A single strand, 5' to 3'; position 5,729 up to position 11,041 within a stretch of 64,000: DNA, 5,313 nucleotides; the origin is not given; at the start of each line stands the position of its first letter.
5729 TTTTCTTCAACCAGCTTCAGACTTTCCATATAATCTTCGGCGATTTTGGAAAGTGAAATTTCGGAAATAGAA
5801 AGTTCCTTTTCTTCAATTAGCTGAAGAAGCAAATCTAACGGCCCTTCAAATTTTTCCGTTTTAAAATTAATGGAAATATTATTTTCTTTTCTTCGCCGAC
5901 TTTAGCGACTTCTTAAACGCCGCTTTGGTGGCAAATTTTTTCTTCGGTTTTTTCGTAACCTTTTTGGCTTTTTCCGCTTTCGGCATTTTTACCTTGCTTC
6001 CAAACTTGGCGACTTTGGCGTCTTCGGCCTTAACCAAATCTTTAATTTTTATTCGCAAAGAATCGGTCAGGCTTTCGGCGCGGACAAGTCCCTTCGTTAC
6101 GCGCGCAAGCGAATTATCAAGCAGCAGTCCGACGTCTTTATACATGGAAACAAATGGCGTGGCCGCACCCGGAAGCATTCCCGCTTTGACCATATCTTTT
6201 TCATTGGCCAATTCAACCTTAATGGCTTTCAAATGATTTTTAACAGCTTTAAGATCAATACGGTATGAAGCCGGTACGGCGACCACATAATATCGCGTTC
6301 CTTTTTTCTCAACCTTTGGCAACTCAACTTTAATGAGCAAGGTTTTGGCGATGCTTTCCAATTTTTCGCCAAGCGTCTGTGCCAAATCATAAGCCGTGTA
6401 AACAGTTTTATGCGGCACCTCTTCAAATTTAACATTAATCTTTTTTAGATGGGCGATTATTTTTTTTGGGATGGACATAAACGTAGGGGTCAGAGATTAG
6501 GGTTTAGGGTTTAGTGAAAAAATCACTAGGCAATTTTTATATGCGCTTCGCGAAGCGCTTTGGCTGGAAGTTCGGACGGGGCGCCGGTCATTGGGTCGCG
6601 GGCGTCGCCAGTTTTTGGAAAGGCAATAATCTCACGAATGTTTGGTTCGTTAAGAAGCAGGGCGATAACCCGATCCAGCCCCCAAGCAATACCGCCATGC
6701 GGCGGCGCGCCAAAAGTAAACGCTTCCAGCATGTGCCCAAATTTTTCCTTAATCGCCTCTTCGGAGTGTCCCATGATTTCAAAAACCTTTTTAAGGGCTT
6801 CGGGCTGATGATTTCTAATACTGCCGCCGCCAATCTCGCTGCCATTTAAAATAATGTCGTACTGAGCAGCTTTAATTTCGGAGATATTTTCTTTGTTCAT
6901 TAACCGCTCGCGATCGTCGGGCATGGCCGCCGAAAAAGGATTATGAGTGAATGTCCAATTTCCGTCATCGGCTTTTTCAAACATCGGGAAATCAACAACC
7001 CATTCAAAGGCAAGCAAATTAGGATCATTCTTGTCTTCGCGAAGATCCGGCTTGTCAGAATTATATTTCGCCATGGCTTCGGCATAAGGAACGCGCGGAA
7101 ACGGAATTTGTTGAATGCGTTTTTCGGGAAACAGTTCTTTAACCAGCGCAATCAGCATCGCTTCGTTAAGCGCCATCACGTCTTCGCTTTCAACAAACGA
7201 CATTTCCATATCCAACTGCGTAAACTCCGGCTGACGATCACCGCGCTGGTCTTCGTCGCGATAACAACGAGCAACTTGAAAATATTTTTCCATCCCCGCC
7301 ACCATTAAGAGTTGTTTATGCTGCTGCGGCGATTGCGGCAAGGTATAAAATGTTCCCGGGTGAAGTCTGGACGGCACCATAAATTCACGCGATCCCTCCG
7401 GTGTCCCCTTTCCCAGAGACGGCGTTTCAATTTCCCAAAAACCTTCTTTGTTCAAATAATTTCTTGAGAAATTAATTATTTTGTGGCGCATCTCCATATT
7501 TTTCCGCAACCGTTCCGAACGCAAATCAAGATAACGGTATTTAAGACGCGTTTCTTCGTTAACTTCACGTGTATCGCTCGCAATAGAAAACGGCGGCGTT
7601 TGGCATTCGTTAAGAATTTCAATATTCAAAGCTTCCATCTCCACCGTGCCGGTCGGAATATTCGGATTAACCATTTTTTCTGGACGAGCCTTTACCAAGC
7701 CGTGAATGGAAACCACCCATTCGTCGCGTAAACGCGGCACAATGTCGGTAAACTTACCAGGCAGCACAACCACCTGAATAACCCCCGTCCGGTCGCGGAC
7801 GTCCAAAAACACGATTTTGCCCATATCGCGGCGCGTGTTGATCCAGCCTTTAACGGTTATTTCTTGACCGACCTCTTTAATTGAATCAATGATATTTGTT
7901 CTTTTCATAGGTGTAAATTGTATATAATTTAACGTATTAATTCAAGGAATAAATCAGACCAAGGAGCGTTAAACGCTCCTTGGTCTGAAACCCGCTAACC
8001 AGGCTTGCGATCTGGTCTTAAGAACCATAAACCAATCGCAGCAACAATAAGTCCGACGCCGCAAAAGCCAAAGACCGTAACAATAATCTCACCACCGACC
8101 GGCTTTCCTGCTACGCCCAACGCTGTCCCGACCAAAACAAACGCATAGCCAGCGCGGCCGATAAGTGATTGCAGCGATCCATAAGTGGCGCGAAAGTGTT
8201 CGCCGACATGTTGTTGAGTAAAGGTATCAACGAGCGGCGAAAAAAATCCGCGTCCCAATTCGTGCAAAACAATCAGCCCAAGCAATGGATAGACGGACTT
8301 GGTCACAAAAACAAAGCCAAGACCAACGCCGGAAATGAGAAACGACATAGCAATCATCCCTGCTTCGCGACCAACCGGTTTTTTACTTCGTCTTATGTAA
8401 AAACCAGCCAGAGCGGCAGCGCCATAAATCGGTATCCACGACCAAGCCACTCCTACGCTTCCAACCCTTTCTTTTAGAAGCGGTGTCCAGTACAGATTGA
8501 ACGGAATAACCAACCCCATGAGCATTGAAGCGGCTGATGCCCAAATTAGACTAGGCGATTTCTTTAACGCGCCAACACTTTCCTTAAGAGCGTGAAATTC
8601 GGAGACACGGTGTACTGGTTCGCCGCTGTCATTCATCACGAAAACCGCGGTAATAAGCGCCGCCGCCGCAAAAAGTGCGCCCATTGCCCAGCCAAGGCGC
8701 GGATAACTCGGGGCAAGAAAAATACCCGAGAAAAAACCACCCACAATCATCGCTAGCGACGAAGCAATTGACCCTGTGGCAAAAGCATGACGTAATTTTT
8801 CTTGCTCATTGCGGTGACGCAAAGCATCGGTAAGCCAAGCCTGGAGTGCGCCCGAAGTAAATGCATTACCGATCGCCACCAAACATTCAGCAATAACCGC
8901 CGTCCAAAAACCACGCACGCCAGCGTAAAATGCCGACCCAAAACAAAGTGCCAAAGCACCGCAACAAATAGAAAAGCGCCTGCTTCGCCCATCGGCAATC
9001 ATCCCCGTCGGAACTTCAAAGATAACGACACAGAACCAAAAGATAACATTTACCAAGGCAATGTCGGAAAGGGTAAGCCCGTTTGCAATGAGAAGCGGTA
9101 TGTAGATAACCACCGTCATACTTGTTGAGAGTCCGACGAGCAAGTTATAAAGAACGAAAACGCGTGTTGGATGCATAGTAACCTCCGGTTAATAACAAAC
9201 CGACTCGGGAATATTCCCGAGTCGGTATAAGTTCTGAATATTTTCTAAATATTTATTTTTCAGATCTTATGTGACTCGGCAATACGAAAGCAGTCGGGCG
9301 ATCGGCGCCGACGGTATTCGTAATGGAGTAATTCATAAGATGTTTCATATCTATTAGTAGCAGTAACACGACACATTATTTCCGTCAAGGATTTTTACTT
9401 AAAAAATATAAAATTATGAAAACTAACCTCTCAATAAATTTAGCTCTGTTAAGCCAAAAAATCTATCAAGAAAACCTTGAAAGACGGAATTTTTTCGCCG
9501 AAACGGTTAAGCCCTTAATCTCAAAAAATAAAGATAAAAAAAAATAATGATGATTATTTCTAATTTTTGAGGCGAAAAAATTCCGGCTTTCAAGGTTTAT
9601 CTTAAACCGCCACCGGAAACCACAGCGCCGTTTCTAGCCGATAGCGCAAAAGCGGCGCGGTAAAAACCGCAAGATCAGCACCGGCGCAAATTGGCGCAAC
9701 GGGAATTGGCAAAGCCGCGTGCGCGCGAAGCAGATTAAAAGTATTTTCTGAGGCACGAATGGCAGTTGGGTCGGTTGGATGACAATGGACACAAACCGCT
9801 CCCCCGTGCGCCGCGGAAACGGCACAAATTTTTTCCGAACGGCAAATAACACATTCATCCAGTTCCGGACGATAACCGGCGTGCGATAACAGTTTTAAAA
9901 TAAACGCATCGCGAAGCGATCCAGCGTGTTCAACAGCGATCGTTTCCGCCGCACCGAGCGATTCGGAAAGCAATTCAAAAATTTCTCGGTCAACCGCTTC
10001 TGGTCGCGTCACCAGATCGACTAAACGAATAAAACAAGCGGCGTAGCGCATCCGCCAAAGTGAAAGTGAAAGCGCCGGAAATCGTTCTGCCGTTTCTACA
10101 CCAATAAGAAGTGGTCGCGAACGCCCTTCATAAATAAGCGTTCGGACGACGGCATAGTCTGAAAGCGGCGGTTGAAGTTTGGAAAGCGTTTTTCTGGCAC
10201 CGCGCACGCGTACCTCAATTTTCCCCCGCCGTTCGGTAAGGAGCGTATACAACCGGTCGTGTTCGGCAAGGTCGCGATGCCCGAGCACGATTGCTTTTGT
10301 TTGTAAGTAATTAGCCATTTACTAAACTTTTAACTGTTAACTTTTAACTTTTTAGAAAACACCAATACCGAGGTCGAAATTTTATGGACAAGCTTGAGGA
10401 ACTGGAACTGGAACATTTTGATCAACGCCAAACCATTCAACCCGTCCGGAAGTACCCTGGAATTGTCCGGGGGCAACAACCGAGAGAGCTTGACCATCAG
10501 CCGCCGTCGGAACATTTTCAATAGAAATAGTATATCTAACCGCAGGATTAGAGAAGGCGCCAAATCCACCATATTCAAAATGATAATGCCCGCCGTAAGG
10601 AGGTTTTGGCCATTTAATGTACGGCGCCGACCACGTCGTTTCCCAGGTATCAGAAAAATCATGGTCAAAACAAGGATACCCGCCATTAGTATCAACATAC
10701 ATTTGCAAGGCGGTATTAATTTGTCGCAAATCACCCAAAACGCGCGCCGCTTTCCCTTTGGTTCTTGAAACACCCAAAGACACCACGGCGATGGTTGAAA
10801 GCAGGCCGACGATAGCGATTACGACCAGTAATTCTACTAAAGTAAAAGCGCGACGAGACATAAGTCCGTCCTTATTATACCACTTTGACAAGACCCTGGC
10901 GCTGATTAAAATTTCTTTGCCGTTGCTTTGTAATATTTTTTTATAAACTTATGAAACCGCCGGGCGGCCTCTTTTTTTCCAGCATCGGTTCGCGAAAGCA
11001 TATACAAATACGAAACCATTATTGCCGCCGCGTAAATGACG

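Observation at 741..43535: Dispersed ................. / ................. repeat family in intergenic regions, usually as inverted pairs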

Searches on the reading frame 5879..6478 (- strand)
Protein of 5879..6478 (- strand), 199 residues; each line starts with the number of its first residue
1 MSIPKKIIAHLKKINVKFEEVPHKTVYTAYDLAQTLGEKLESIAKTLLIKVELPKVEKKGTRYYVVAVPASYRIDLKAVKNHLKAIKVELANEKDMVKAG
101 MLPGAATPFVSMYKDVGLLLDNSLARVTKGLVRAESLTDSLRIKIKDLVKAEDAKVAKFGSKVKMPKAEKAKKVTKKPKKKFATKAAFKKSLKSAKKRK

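Call 60: search_protein_families(library=pfam, proteins=[window:5879-6478:-])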
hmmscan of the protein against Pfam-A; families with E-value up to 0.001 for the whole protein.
window:5879-6478:- (199 aa): 1 family
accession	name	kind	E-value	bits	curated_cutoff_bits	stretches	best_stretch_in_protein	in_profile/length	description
PF04073.20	tRNA_edit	-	1.4e-20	74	25.5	1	23-150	1-122/123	Aminoacyl-tRNA editing domain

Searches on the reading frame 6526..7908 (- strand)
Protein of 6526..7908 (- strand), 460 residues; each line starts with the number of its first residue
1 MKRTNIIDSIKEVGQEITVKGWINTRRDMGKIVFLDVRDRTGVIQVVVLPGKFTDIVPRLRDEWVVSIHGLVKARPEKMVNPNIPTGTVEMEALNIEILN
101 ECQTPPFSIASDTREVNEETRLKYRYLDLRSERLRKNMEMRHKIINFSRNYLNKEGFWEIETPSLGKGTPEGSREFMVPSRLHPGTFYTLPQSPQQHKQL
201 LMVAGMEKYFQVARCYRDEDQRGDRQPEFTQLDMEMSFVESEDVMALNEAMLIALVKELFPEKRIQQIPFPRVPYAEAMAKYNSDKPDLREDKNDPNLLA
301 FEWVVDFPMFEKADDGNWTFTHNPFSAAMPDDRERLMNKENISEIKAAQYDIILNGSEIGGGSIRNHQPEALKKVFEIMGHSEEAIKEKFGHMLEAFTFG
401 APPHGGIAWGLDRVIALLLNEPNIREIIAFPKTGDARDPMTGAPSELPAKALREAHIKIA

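Call 60: search_protein_families(library=pfam, proteins=[window:6526-7908:-])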
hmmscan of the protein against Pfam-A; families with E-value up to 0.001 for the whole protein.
window:6526-7908:- (460 aa): 3 families
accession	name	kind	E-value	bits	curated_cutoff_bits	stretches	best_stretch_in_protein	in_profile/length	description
PF00152.25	tRNA-synt_2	-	4.7e-111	371.2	25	1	117-433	1-307/308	tRNA synthetases class II (D, K and N)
PF01336.31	tRNA_anti-codon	-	5.5e-17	61.9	27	1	17-99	1-75/75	OB-fold nucleic acid binding domain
PF01409.25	tRNA-synt_2d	-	0.00088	19.3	19.8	0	88-267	42-164/246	tRNA synthetases class II core domain (F)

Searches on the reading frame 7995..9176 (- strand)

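Call 60: search_protein_families(library=pfam, proteins=[window:7995-9176:-])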
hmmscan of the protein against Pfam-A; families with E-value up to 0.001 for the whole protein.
window:7995-9176:- (393 aa): 1 family
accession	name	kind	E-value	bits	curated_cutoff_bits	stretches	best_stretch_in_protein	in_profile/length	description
PF07690.21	MFS_1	-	6.6e-26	91.5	33.4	2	10-346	4-345/347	Major Facilitator Superfamily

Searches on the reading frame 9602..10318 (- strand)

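Call 64: search_protein_families(library=pfam, proteins=[window:9602-10318:-])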
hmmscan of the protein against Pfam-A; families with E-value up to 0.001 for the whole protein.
window:9602-10318:- (238 aa): 2 families
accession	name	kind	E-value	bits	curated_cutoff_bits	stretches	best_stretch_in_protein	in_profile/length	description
PF02565.21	RecO_C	-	1.8e-14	54.2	22.1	1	89-199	6-115/157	Recombination protein O C terminal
PF11967.14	RecO_N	-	1.4e-11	44.7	27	1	1-67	1-67/80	Recombination protein O N terminal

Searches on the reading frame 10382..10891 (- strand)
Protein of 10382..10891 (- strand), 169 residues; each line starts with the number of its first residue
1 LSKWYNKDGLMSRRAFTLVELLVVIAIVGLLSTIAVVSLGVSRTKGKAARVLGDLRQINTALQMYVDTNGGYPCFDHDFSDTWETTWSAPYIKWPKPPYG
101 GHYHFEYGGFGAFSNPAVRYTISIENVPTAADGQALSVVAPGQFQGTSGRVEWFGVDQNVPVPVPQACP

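Call 12: search_protein_families(library=pfam, proteins=[window:10382-10891:-])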
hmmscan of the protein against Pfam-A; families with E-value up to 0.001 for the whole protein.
window:10382-10891:- (169 aa): 2 families
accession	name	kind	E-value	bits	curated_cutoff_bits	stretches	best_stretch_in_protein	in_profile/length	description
PF07963.17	N_methyl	-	1.2e-06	28.2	21.2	1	11-35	2-26/27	Prokaryotic N-terminal methylation motif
PF08334.16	T2SSG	-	0.00078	19.9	21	0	45-109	8-80/108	Type II secretion system (T2SS), protein G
